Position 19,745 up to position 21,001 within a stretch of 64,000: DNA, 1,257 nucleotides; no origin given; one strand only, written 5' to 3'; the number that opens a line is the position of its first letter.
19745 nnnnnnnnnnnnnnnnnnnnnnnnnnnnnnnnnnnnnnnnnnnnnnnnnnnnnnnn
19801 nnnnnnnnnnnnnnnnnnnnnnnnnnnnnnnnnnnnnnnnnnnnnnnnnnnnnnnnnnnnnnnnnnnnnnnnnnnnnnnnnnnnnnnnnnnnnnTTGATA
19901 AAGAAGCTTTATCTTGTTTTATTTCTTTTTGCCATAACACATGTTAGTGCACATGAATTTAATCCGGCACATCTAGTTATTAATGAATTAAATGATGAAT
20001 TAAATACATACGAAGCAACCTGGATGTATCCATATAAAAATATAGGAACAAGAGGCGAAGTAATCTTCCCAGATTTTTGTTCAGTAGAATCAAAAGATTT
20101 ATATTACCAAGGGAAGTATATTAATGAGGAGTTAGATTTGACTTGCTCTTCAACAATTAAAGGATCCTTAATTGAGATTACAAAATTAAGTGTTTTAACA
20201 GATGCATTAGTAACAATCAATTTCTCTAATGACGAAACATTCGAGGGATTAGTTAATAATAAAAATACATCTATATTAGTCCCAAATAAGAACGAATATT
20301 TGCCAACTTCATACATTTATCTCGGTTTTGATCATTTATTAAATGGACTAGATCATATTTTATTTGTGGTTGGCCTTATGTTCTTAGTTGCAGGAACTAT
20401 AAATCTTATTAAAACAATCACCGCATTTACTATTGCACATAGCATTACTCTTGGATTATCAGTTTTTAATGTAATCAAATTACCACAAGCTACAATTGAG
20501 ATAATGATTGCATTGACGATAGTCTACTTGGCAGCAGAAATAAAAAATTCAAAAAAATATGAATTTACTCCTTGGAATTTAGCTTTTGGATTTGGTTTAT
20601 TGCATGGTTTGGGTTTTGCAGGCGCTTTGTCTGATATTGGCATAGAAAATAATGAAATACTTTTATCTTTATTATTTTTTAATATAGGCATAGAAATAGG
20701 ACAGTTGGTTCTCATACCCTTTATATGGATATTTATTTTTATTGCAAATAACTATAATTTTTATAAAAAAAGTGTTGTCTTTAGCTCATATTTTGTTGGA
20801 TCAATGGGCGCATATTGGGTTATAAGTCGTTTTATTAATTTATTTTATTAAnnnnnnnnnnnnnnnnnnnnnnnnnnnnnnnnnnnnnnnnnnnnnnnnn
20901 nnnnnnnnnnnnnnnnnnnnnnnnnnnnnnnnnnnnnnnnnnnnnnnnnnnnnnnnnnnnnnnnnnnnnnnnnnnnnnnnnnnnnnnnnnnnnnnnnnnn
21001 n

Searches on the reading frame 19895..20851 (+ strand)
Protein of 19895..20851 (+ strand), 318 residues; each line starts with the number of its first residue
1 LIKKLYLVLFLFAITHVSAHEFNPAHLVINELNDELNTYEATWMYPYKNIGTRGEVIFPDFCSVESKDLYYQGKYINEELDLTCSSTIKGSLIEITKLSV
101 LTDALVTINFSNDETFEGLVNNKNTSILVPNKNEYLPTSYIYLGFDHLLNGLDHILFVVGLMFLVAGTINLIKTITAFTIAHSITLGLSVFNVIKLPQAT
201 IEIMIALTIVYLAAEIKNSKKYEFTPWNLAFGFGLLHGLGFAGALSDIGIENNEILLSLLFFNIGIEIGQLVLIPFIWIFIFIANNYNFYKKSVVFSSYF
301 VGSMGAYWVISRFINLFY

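Call 3: search_protein_families(library=pfam, proteins=[window:19895-20851:+], max_evalue=0.01)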
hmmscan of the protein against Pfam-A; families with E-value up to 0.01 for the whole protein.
window:19895-20851:+ (318 aa): 3 families
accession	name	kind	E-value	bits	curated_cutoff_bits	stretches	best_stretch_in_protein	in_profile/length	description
PF13795.12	HupE_UreJ_2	-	3.3e-43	147.5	24.5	1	140-285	1-153/156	HupE / UreJ protein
PF04955.18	HupE_UreJ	-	1.9e-06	27.9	23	1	142-246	23-127/179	HupE / UreJ protein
PF20448.3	DUF6705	-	0.0017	18.7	24.4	1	3-49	2-47/188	Family of unknown function (DUF6705)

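Call 4: search_protein_families(library=ncbifam, proteins=[window:19895-20851:+], max_evalue=0.01)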
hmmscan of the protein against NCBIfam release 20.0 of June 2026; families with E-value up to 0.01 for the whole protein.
window:19895-20851:+ (318 aa): 0 families

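Call 17: search_solved_structures(query=window:19895-20851:+, max_evalue=1)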
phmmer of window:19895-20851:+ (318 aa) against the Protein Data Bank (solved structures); distinct sequences matched with E-value up to 1: 2.
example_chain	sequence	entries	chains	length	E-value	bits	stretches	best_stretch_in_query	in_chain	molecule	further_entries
6g1t_A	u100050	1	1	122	0.091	15.3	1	113-172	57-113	AM32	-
4p0y_A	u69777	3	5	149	0.12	14.9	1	113-172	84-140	AM32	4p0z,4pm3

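Call 43: find_homologous_proteins(query=A3, max_evalue=0.00001)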
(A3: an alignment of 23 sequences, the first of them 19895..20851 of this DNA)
Query A3 (23 sequences) (318 aa, profile of the alignment): 7977 proteins with E <= 0.00001 among 8000 candidates; the best 120 are listed.
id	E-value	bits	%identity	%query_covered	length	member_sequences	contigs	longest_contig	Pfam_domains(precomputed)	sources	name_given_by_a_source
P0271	3.8e-122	426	37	94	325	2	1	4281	PF04955.19,PF13795.14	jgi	-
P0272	1.2e-121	424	33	93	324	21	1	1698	PF04955.19,PF13795.14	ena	-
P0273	5.0e-121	422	33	100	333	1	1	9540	PF04955.19,PF13795.14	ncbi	-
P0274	6.9e-120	418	34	95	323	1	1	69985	PF04955.19,PF13795.14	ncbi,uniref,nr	ncbi:HupE/UreJ family protein [Hyphomonas johnsonii]|uniref:HupE/UreJ family protein n=1 Tax=Hyphomo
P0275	9.8e-120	418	36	95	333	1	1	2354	PF04955.19,PF13795.14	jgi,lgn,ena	-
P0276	4.1e-119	416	34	99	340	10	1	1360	PF04955.19,PF13795.14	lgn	-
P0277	6.3e-119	415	37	98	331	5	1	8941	PF04955.19,PF13795.14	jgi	jgi:hydrogenase/urease accessory protein HupE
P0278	8.7e-119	415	35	95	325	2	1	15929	PF04955.19,PF13795.14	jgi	jgi:hydrogenase/urease accessory protein HupE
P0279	2.0e-118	413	35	92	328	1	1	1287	PF04955.19,PF13795.14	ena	-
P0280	2.2e-118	413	37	93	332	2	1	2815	PF04955.19,PF13795.14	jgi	jgi:hydrogenase/urease accessory protein HupE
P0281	2.7e-118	413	35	96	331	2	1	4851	PF04955.19,PF13795.14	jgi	-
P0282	3.1e-118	413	35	95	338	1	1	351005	PF13795.14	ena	-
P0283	3.5e-118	413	34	97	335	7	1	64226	PF04955.19,PF13795.14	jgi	jgi:hydrogenase/urease accessory protein HupE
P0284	3.7e-118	412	34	98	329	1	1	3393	PF04955.19,PF13795.14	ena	-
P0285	4.1e-118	412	34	98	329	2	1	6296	PF04955.19,PF13795.14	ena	-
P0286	4.1e-118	412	35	97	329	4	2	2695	PF04955.19,PF13795.14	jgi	jgi:hydrogenase/urease accessory protein HupE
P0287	4.8e-118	412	33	99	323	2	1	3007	PF04955.19,PF13795.14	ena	-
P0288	4.9e-118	412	36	94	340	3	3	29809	PF04955.19,PF13795.14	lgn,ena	-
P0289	5.0e-118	412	35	98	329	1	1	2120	PF04955.19,PF13795.14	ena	-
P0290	5.4e-118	412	34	94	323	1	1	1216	PF04955.19,PF13795.14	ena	-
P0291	5.8e-118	412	35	99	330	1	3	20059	PF04955.19,PF13795.14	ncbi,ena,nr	ncbi:MAG: HupE/UreJ family protein [Hyphomonas sp.]|nr:HupE/UreJ family protein [Hyphomonas sp.]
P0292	6.4e-118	412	34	97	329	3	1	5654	PF04955.19,PF13795.14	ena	-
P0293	7.5e-118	411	34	98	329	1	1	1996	PF04955.19,PF13795.14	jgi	jgi:hydrogenase/urease accessory protein HupE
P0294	1.3e-117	411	35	97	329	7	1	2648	PF04955.19,PF13795.14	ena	-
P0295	1.3e-117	411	34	96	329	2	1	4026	PF04955.19,PF13795.14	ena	-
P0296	1.6e-117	410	38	98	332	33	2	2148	PF04955.19,PF13795.14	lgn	-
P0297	1.6e-117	410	35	95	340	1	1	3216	PF04955.19,PF13795.14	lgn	-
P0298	2.6e-117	410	35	97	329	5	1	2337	PF04955.19,PF13795.14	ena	-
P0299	2.7e-117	410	36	94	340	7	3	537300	PF04955.19,PF13795.14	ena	-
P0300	3.2e-117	409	33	100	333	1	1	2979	PF04955.19,PF13795.14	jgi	-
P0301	3.3e-117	409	34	98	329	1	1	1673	PF04955.19,PF13795.14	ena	-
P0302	3.4e-117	409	37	94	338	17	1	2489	PF04955.19,PF13795.14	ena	-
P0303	3.5e-117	409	33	99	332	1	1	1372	PF13795.14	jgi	jgi:hydrogenase/urease accessory protein HupE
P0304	3.7e-117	409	37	92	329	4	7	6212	PF04955.19,PF13795.14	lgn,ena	-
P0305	4.6e-117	409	35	94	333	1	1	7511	PF04955.19,PF13795.14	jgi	jgi:hydrogenase/urease accessory protein HupE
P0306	4.6e-117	409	36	97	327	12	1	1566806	PF04955.19,PF13795.14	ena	-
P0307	5.5e-117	409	38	98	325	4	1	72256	PF04955.19,PF13795.14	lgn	-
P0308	5.8e-117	409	35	92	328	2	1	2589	PF04955.19,PF13795.14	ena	-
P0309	5.8e-117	409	32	100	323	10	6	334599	PF04955.19,PF13795.14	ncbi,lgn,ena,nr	ncbi:MAG: HupE/UreJ family protein [Alphaproteobacteria bacterium]|nr:hypothetical protein [Hyphomon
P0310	6.2e-117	408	34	99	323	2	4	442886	PF04955.19,PF13795.14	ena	-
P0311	6.2e-117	408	36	92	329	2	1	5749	PF04955.19,PF13795.14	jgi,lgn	jgi:hydrogenase/urease accessory protein HupE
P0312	6.5e-117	408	37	96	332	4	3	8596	PF04955.19,PF13795.14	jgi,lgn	jgi:hydrogenase/urease accessory protein HupE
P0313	8.1e-117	408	35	93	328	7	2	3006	PF04955.19,PF13795.14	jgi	jgi:hypothetical protein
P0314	8.3e-117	408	33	95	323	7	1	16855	PF04955.19,PF13795.14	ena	-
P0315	8.7e-117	408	35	97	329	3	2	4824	PF04955.19,PF13795.14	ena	-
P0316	8.8e-117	408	39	93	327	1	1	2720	PF04955.19,PF13795.14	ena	-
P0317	9.0e-117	408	33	94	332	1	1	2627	PF13795.14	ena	-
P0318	9.4e-117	408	35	98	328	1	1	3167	PF04955.19,PF13795.14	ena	-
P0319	1.2e-116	407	34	92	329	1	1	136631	PF13795.14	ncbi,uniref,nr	ncbi:HupE/UreJ family protein [Pacificimonas sp. WHA3]|uniref:HupE/UreJ family protein n=1 Tax=Pacif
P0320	1.3e-116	407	36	97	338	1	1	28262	PF04955.19,PF13795.14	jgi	jgi:hydrogenase/urease accessory protein HupE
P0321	1.5e-116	407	36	94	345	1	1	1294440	PF04955.19,PF13795.14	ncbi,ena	-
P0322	1.8e-116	407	36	94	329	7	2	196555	PF13795.14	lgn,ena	-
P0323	1.9e-116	407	35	94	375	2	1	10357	PF13795.14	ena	-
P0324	1.9e-116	407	36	93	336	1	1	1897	PF04955.19,PF13795.14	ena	-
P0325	2.4e-116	407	36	94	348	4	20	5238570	PF13795.14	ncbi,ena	-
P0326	2.7e-116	406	34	96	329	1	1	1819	PF04955.19,PF13795.14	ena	-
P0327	2.8e-116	406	35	92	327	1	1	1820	PF04955.19,PF13795.14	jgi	jgi:hydrogenase/urease accessory protein HupE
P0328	2.8e-116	406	34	92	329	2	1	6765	PF04955.19,PF13795.14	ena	-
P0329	3.0e-116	406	36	96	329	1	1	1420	PF04955.19,PF13795.14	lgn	-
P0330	3.1e-116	406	40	80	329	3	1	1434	PF13795.14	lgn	-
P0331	3.2e-116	406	38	94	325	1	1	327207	PF04955.19,PF13795.14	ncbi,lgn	ncbi:MAG: HupE/UreJ family protein [Pseudomonadota bacterium]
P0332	3.3e-116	406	34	93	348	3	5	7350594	PF13795.14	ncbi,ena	-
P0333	3.4e-116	406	35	93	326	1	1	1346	PF13795.14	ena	-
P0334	3.7e-116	406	36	92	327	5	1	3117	PF04955.19,PF13795.14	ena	-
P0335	3.8e-116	406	36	94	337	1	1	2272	PF04955.19,PF13795.14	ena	-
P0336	4.0e-116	406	34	93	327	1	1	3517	PF04955.19,PF13795.14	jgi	jgi:hydrogenase/urease accessory protein HupE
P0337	4.5e-116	406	34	94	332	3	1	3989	PF13795.14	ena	-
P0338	4.7e-116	406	33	98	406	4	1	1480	PF04955.19,PF13795.14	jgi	-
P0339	4.8e-116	405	36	94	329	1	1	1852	PF04955.19,PF13795.14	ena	-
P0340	4.9e-116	405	35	94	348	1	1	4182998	PF13795.14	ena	-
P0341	5.8e-116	405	36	97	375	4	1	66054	PF13795.14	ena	-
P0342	6.1e-116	405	35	95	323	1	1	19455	PF04955.19,PF13795.14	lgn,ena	-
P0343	7.4e-116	405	37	95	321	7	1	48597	PF04955.19,PF13795.14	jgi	jgi:hydrogenase/urease accessory protein HupE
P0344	7.4e-116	405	35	94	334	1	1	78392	PF13795.14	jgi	jgi:hydrogenase/urease accessory protein HupE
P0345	8.1e-116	405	34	93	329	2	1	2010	PF04955.19,PF13795.14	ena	-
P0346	8.5e-116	405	36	92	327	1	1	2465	PF04955.19,PF13795.14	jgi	jgi:hypothetical protein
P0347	1.0e-115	404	37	95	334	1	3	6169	PF04955.19,PF13795.14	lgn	-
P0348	1.1e-115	404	35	98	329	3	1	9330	PF04955.19,PF13795.14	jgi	jgi:hydrogenase/urease accessory protein HupE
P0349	1.1e-115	404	36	92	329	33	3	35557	PF04955.19,PF13795.14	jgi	jgi:hydrogenase/urease accessory protein HupE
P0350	1.1e-115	404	34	96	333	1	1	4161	PF04955.19,PF13795.14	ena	-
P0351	1.1e-115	404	34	98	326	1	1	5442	PF04955.19,PF13795.14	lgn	-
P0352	1.2e-115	404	36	98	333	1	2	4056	PF04955.19,PF13795.14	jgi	-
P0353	1.2e-115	404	35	98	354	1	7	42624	PF04955.19,PF13795.14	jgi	jgi:hydrogenase/urease accessory protein HupE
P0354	1.2e-115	404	36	94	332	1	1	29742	PF04955.19,PF13795.14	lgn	-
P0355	1.2e-115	404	37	97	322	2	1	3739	PF04955.19,PF13795.14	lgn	-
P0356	1.3e-115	404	34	97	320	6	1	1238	PF04955.19,PF13795.14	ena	-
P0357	1.3e-115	404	38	98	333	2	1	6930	PF13795.14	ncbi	-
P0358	1.4e-115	404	37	98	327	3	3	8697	PF04955.19,PF13795.14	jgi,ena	jgi:hydrogenase/urease accessory protein HupE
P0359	1.4e-115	404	36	92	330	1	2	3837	PF04955.19,PF13795.14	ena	-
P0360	1.5e-115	404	36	92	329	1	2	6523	PF04955.19,PF13795.14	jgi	jgi:hydrogenase/urease accessory protein HupE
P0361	1.5e-115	404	37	92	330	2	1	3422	PF04955.19,PF13795.14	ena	-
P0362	1.5e-115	404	37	93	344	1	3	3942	PF04955.19,PF13795.14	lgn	-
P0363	1.7e-115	404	35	97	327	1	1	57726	PF04955.19,PF13795.14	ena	-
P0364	1.7e-115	404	35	92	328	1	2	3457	PF04955.19,PF13795.14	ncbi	-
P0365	1.8e-115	404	35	95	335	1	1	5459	PF04955.19,PF13795.14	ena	-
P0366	1.8e-115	404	37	93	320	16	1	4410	PF13795.14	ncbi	-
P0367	1.9e-115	404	35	94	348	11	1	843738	PF13795.14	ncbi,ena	-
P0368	1.9e-115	404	35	92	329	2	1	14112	PF04955.19,PF13795.14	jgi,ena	-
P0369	2.2e-115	403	35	97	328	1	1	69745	PF04955.19,PF13795.14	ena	-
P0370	2.3e-115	403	38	95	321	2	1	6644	PF04955.19,PF13795.14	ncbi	-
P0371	2.4e-115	403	37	94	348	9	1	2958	PF13795.14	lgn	-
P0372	2.6e-115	403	37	97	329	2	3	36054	PF04955.19,PF13795.14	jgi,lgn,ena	-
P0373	2.6e-115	403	36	92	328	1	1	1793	PF04955.19,PF13795.14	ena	-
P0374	2.7e-115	403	35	98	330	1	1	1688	PF04955.19,PF13795.14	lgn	-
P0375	3.0e-115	403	36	98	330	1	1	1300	PF04955.19,PF13795.14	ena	-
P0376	3.0e-115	403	35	97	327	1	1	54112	PF04955.19,PF13795.14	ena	-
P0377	3.0e-115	403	33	95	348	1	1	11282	PF13795.14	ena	-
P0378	3.1e-115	403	35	92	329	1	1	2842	PF04955.19,PF13795.14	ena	-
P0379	3.1e-115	403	37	92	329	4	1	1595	PF04955.19,PF13795.14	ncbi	-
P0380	3.5e-115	403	34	95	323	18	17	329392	PF04955.19,PF13795.14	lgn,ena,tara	tara:strand:- start:13909 stop:14880 length:972 start_codon:yes stop_codon:yes gene_type:complete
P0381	3.8e-115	403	34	98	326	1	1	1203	PF04955.19,PF13795.14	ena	-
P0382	3.8e-115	403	36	97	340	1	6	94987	PF04955.19,PF13795.14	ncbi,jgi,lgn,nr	ncbi:MAG: HupE/UreJ family protein [Alphaproteobacteria bacterium]|nr:HupE/UreJ family protein [Alph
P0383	3.9e-115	403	37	100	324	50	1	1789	PF04955.19,PF13795.14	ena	-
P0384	4.0e-115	402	35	95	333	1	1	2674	PF04955.19,PF13795.14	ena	-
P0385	4.1e-115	402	33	98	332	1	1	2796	PF04955.19,PF13795.14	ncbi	-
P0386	4.1e-115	402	35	98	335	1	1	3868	PF13795.14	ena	-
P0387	4.1e-115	402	34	97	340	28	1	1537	PF13795.14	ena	-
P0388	4.1e-115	402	36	93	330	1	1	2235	PF04955.19,PF13795.14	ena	-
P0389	4.3e-115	402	36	94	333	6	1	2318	PF13795.14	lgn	-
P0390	4.5e-115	402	36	98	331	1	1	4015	PF04955.19,PF13795.14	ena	-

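Call 47: find_encoding_contigs(protein=P0325, flank=8000, max_places=3)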
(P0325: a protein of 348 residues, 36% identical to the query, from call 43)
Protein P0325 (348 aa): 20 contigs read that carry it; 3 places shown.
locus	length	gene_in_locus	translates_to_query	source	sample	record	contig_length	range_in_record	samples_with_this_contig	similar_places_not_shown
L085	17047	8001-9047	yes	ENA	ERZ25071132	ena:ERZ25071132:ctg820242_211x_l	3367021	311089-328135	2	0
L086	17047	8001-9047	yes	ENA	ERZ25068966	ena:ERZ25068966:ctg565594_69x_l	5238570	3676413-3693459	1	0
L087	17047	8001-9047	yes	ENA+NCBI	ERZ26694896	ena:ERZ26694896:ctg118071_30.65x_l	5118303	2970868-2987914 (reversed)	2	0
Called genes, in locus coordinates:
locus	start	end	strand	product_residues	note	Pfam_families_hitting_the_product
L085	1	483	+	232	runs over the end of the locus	PF01656:CbiA, PF07755:DUF1611 (faint), PF13500:AAA_26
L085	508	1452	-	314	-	PF04055:Radical_SAM, PF06968:BATS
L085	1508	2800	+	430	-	PF12897:Asp_aminotransf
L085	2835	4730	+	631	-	PF13414:TPR_11 (weak), PF13432:TPR_16 (weak), PF13414:TPR_11 (weak), PF00515:TPR_1 (weak), PF13414:TPR_11 (weak), PF17874:TPR_MalT (weak), PF07719:TPR_2 (weak), PF13424:TPR_12 (weak), +10 more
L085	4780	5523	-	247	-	PF03358:FMN_red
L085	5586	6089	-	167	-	-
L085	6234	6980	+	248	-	PF07386:DUF1499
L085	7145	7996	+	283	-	PF13145:Rotamase_2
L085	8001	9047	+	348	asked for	PF13795:HupE_UreJ_2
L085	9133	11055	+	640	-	PF12228:DUF3604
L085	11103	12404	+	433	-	-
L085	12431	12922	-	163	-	-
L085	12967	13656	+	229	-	-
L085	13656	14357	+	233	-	PF12146:Hydrolase_4 (faint), PF20408:Abhydrolase_11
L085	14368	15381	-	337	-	PF02826:2-Hacid_dh_C (weak), PF07991:KARI_N, PF01450:KARI_C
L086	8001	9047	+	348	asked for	PF13795:HupE_UreJ_2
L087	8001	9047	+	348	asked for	PF13795:HupE_UreJ_2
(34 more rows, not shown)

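Call 48: find_encoding_contigs(protein=P0332, flank=6000, max_places=1)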
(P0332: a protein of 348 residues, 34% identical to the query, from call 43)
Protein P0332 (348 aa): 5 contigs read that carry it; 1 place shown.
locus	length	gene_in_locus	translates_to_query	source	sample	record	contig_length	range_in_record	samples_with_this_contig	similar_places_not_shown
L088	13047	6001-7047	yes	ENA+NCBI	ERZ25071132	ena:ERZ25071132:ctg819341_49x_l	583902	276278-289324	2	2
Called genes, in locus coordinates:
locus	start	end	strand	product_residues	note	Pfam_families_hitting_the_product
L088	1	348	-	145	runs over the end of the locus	PF15970:HicB-like_2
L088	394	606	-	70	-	-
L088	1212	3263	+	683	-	PF04851:ResIII, PF00270:DEAD, PF00271:Helicase_C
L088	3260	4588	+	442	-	PF02481:DNA_processg_A, PF18306:LDcluster4 (weak)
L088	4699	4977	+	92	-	PF07798:CCDC90-like (faint)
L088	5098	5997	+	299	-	PF13145:Rotamase_2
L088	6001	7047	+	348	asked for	PF13795:HupE_UreJ_2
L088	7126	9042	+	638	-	PF12228:DUF3604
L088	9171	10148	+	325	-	-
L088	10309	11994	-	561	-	PF01425:Amidase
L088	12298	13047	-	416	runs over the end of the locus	PF07690:MFS_1, PF12832:MFS_1_like (weak)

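Call 49: find_encoding_contigs(protein=P0306, flank=6000, max_places=1)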
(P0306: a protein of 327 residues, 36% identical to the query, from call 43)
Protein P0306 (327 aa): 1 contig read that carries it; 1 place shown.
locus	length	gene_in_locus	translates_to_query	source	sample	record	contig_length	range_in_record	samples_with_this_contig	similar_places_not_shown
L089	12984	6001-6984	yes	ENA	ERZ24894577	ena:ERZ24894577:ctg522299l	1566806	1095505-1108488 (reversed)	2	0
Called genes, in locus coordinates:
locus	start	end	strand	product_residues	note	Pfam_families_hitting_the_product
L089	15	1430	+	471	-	PF01406:tRNA-synt_1e, PF09334:tRNA-synt_1g (faint), PF09190:DALR_2 (weak)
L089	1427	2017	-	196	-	PF01844:HNH, PF13395:HNH_4 (weak), PF14279:HNH_5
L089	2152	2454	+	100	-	-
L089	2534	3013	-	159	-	PF00578:AhpC-TSA, PF08534:Redoxin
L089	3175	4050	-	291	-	PF00561:Abhydrolase_1, PF12697:Abhydrolase_6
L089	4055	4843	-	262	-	PF00378:ECH_1, PF16113:ECH_2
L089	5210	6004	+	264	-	PF13145:Rotamase_2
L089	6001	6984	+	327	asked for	PF04955:HupE_UreJ (weak), PF13795:HupE_UreJ_2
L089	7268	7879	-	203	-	-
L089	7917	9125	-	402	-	PF07690:MFS_1, PF00083:Sugar_tr, PF12832:MFS_1_like (weak)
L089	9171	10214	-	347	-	PF00155:Aminotran_1_2 (weak), PF01212:Beta_elim_lyase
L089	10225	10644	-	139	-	PF04138:GtrA_DPMS_TM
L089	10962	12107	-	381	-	PF02771:Acyl-CoA_dh_N, PF02770:Acyl-CoA_dh_M, PF00441:Acyl-CoA_dh_1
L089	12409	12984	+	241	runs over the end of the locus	PF00072:Response_reg, PF00486:Trans_reg_C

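Call 50: find_encoding_contigs(protein=P0321, flank=6000, max_places=1)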
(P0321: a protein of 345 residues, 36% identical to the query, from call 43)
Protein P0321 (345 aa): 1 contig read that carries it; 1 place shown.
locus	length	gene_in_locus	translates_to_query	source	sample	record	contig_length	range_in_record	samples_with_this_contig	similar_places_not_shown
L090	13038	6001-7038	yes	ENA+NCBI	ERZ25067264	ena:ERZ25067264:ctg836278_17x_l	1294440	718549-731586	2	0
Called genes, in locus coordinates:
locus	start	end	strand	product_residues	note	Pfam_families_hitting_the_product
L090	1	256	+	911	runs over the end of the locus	PF13506:Glyco_transf_21, PF00535:Glycos_transf_2, PF10111:Glyco_tranf_2_2 (faint), PF13641:Glyco_tranf_2_3, PF13632:Glyco_trans_2_3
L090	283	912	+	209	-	PF00908:dTDP_sugar_isom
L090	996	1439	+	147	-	PF00383:dCMP_cyt_deam_1, PF14437:MafB19-deam, PF14439:Bd3614-deam (weak)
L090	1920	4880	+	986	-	PF19313:DUF5916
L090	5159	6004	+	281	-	PF13145:Rotamase_2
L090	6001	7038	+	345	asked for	PF04955:HupE_UreJ (weak), PF13795:HupE_UreJ_2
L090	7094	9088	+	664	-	PF12228:DUF3604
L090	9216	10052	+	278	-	PF20434:BD-FAE, PF12146:Hydrolase_4 (faint), PF07859:Abhydrolase_3, PF00326:Peptidase_S9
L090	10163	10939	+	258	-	-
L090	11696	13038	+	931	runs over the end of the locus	PF01433:Peptidase_M1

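Call 51: find_encoding_contigs(protein=P0282, flank=6000, max_places=1)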
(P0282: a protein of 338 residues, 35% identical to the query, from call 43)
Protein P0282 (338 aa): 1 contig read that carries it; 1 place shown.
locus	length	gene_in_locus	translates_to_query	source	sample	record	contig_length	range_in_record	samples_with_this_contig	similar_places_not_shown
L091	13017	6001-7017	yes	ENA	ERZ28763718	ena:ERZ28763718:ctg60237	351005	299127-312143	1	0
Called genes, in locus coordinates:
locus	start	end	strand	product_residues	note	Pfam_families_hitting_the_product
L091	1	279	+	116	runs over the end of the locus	PF02452:PemK_toxin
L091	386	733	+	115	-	-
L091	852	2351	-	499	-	PF00370:FGGY_N, PF02782:FGGY_C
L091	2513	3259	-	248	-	PF00230:MIP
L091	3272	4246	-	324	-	PF03009:GDPD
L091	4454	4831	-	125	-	PF09685:MamF_MmsF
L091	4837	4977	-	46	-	-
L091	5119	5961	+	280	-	PF13145:Rotamase_2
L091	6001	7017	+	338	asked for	PF13795:HupE_UreJ_2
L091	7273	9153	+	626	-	PF12228:DUF3604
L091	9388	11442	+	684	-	PF12228:DUF3604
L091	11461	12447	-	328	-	-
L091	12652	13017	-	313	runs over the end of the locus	PF03150:CCP_MauG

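Call 52: find_encoding_contigs(protein=P0299, flank=6000, max_places=1)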
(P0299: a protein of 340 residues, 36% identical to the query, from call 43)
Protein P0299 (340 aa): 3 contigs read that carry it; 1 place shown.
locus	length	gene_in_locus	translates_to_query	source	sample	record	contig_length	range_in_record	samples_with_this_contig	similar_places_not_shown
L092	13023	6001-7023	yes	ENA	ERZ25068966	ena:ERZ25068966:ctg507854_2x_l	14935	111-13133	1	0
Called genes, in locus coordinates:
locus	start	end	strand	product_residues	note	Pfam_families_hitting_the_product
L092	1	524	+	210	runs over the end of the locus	?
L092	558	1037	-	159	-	PF00578:AhpC-TSA, PF08534:Redoxin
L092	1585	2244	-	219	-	PF00293:NUDIX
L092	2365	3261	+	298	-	PF00892:EamA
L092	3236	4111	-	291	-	PF00561:Abhydrolase_1, PF12697:Abhydrolase_6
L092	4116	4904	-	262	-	PF00378:ECH_1, PF16113:ECH_2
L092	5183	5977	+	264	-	PF13145:Rotamase_2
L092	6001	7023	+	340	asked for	PF04955:HupE_UreJ (weak), PF13795:HupE_UreJ_2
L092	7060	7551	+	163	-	PF25917:BSH_RND (weak)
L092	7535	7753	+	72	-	PF25989:YknX_C (weak)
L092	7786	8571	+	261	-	PF00873:ACR_tran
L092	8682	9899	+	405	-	PF22842:Pel9A-like_beta_helix (faint), PF13229:Beta_helix, PF05048:NosD, PF13229:Beta_helix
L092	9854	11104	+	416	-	-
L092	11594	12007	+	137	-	PF01934:HepT-like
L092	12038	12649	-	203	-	-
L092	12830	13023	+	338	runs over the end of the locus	PF08240:ADH_N, PF00107:ADH_zinc_N, PF13602:ADH_zinc_N_2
